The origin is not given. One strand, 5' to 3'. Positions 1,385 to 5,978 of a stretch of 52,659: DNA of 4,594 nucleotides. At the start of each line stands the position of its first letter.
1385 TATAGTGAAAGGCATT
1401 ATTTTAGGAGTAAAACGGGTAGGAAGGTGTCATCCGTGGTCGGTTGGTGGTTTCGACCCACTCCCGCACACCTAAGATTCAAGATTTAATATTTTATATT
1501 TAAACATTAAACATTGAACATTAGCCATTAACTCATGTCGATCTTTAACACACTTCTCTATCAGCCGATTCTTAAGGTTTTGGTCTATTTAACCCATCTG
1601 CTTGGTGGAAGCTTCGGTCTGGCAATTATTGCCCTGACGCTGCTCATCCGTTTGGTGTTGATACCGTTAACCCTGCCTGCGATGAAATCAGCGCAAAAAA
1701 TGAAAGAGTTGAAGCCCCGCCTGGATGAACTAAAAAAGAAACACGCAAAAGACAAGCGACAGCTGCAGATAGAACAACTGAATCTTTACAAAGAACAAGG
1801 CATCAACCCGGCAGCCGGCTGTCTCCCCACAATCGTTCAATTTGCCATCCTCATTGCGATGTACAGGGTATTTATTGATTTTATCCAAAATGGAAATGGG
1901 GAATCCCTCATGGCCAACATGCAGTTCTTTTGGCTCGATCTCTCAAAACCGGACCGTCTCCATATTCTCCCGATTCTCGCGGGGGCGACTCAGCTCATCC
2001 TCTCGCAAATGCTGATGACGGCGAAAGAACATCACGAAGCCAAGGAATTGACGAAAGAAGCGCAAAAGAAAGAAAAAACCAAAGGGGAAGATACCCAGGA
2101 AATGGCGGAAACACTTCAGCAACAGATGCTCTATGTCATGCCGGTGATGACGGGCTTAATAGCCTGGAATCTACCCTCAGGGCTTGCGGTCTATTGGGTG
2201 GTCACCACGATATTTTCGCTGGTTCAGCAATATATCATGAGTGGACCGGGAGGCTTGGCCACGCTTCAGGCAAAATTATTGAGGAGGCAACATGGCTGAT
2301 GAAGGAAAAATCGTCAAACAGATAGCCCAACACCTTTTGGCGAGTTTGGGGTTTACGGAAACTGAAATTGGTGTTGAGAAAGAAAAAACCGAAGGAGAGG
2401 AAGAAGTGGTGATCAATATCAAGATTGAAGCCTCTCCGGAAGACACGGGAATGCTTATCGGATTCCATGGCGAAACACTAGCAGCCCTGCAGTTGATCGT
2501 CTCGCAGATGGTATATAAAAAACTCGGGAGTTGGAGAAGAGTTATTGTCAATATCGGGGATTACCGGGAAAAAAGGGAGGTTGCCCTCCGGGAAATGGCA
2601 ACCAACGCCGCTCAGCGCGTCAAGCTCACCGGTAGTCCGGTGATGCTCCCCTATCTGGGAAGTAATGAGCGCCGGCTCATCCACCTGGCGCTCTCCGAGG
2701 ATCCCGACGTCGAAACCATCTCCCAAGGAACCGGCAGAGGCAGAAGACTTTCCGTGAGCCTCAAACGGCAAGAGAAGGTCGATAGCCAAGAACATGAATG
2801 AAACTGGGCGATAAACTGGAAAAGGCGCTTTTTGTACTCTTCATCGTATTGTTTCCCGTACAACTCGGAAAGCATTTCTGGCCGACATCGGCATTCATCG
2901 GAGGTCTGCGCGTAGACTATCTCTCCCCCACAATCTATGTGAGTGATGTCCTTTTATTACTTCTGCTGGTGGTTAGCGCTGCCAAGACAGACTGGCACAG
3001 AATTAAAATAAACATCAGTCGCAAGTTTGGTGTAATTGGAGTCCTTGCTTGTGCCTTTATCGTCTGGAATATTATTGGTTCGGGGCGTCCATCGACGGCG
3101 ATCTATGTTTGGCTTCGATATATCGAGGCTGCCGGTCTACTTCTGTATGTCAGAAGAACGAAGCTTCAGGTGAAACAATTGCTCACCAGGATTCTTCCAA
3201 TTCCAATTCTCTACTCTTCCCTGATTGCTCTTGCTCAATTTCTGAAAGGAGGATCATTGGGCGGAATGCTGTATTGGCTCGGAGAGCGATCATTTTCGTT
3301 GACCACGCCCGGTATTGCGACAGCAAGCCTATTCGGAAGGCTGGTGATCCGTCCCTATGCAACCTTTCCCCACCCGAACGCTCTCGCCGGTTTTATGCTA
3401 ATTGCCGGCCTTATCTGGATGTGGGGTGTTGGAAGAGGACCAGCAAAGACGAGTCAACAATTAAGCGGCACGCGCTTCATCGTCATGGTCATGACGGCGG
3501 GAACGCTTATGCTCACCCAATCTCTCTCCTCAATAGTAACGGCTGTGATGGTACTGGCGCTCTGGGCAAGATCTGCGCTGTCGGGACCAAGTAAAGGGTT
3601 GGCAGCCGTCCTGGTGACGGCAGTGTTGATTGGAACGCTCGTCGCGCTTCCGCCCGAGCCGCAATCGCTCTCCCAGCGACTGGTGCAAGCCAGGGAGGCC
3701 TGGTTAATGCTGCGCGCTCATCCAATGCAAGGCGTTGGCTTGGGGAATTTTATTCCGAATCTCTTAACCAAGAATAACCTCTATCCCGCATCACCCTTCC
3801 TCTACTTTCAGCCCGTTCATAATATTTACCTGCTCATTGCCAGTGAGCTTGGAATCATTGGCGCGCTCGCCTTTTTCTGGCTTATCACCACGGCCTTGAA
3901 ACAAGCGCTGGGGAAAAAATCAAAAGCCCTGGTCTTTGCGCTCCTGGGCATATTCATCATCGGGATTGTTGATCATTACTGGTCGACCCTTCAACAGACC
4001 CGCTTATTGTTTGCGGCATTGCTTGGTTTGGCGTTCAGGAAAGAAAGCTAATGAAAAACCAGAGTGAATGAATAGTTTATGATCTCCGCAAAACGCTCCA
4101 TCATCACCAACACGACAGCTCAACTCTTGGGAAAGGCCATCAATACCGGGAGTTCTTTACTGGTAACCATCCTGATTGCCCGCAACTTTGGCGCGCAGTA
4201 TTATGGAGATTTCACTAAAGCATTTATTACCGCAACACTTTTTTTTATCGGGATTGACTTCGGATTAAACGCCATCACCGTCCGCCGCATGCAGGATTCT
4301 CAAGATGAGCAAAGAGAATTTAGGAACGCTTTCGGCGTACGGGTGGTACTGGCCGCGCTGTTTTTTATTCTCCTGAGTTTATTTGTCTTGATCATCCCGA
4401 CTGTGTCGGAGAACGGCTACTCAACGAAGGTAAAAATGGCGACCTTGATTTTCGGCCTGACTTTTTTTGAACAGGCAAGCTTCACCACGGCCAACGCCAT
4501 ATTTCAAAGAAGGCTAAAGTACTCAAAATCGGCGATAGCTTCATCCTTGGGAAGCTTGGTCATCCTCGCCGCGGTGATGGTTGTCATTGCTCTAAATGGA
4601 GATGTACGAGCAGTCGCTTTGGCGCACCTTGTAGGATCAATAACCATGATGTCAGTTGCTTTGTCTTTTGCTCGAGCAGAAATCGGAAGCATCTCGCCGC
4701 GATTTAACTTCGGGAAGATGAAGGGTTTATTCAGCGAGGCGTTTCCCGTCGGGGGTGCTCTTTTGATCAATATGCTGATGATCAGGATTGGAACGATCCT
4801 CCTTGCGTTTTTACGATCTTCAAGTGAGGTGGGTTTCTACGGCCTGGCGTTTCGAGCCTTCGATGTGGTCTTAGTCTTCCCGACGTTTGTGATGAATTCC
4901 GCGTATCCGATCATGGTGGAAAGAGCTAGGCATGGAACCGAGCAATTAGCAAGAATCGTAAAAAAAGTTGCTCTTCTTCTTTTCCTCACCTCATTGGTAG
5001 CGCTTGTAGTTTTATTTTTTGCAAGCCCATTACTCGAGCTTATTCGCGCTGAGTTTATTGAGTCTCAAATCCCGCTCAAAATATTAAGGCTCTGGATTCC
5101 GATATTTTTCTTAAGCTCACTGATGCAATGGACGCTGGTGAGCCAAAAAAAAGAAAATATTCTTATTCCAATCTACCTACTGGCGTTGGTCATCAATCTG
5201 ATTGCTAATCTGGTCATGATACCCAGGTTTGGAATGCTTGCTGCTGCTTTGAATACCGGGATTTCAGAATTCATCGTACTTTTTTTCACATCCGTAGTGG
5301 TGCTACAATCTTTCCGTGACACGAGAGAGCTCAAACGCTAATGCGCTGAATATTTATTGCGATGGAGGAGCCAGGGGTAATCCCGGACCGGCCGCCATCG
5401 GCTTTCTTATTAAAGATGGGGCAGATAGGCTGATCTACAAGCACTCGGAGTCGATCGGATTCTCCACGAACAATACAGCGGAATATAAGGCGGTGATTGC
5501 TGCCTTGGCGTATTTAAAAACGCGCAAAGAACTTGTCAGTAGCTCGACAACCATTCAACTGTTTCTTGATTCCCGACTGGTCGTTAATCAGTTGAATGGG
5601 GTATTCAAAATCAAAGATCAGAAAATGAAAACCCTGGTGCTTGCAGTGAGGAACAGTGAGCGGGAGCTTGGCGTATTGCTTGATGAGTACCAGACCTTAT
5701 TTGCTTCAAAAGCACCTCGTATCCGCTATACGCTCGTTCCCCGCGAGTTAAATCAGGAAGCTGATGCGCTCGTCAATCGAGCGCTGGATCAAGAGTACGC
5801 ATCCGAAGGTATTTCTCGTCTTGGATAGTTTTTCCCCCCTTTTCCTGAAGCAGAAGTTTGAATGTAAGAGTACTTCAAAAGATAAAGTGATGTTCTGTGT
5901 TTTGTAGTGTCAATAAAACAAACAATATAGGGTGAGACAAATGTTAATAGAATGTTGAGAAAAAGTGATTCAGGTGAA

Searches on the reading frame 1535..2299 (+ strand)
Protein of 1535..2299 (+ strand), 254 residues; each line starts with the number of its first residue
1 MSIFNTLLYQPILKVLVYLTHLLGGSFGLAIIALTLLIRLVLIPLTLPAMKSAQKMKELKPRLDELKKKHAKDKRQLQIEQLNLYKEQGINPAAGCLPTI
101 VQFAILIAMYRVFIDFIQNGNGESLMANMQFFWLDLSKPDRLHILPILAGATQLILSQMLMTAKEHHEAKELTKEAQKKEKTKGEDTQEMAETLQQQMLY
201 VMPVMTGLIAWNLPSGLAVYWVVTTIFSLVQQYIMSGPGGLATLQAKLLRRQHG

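Call 66: search_protein_families(library=pfam, proteins=[window:1535-2299:+], max_evalue=0.001)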
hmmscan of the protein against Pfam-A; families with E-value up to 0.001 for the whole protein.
window:1535-2299:+ (254 aa): 1 family
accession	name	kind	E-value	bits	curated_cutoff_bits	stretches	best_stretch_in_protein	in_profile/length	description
PF02096.25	60KD_IMP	-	2.7e-52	177.5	35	1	27-235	1-161/163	60Kd inner membrane protein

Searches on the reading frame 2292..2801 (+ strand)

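Call 66: search_protein_families(library=pfam, proteins=[window:2292-2801:+], max_evalue=0.001)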
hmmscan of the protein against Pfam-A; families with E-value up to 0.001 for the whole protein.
window:2292-2801:+ (169 aa): 2 families
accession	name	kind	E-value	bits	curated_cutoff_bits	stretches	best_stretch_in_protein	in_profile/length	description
PF01424.28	R3H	-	2.5e-11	43.8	26.8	1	98-156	2-59/60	R3H domain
PF13083.13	KH_KhpA-B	-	3.9e-11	43.2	32.1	1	10-79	2-67/73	KhpA/KhpB, KH domain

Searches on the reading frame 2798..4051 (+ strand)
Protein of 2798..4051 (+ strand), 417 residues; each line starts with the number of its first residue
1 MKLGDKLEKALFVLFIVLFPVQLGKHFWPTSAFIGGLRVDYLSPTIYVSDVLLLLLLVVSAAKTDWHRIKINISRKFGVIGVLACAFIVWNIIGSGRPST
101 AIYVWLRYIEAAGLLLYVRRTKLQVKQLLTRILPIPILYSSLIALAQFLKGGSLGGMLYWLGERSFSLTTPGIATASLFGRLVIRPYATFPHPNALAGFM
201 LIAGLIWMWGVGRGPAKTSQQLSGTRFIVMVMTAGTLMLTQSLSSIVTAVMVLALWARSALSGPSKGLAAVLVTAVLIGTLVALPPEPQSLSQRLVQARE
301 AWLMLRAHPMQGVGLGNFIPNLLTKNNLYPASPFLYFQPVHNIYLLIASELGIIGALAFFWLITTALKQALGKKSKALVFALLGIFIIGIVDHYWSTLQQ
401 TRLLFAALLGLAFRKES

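Call 66: search_protein_families(library=pfam, proteins=[window:2798-4051:+], max_evalue=0.001)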
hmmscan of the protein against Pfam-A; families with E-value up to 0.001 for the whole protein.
window:2798-4051:+ (417 aa): 1 family
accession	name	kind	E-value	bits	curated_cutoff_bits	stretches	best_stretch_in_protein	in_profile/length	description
PF04932.20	Wzy_C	-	1.5e-11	44.7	31.7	1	229-360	2-149/149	O-Antigen ligase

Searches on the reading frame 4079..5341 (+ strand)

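Call 66: search_protein_families(library=pfam, proteins=[window:4079-5341:+], max_evalue=0.001)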
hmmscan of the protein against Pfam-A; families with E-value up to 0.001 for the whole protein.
window:4079-5341:+ (420 aa): 2 families
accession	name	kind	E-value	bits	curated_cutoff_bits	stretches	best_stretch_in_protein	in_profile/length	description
PF01943.22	Polysacc_synt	-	4e-21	76.1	28.2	1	10-281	3-272/274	Polysaccharide biosynthesis protein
PF13440.11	Polysacc_synt_3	-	4.5e-14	52.8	23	1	33-321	2-282/293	Polysaccharide biosynthesis protein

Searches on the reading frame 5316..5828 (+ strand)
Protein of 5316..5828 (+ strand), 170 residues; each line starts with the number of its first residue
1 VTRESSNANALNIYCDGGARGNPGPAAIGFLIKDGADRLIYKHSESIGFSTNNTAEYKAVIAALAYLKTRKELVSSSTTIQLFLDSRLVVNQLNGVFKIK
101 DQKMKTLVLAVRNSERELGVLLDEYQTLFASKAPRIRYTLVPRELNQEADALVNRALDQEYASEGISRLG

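Call 66: search_protein_families(library=pfam, proteins=[window:5316-5828:+], max_evalue=0.001)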
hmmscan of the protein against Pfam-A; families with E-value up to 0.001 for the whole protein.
window:5316-5828:+ (170 aa): 2 families
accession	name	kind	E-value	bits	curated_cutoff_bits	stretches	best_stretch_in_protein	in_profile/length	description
PF00075.30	RNase_H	-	3.9e-12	47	25.8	1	9-113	2-98/141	RNase H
PF13456.12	RVT_3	-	1e-10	42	21.6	1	15-113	2-95/123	Reverse transcriptase-like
